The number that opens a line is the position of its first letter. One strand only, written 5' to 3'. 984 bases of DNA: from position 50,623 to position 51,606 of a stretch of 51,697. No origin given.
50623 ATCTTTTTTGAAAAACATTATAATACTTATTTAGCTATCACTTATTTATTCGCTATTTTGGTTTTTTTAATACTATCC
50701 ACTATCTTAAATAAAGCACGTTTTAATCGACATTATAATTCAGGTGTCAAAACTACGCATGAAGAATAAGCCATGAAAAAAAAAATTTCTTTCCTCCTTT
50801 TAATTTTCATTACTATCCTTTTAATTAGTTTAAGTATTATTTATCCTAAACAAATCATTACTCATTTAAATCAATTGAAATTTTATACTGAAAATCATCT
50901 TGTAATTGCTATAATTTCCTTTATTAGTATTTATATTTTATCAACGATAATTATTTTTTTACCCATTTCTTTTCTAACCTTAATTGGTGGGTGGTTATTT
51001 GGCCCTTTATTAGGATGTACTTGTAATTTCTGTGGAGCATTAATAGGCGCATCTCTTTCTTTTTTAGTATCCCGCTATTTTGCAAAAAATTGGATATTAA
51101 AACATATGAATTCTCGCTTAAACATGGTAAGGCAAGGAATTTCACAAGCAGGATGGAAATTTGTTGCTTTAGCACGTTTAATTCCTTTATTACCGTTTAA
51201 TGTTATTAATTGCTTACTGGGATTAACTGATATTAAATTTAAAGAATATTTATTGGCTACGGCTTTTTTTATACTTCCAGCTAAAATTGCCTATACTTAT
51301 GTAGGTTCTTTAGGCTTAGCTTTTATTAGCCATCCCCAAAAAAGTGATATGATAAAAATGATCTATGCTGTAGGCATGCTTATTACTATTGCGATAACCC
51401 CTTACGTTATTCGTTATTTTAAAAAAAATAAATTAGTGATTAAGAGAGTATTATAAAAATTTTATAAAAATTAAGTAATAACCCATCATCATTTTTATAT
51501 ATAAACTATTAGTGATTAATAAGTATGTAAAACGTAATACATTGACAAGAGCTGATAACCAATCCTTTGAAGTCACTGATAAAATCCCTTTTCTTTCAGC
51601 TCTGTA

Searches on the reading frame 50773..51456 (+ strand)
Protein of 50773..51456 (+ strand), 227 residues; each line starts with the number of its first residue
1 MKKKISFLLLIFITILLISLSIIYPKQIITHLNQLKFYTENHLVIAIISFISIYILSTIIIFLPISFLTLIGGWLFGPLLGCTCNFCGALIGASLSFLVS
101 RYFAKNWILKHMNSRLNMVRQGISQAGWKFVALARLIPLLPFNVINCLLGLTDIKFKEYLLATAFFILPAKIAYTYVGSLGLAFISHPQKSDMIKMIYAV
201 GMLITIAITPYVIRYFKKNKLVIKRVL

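Call 111: search_protein_families(library=pfam, proteins=[window:50773-51456:+], max_evalue=0.0001)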
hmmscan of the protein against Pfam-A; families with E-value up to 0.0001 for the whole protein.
window:50773-51456:+ (227 aa): 1 family
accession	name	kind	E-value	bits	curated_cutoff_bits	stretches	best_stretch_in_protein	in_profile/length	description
PF09335.16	VTT_dom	-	7.4e-23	81.8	33.9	1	63-179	1-122/123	VTT domain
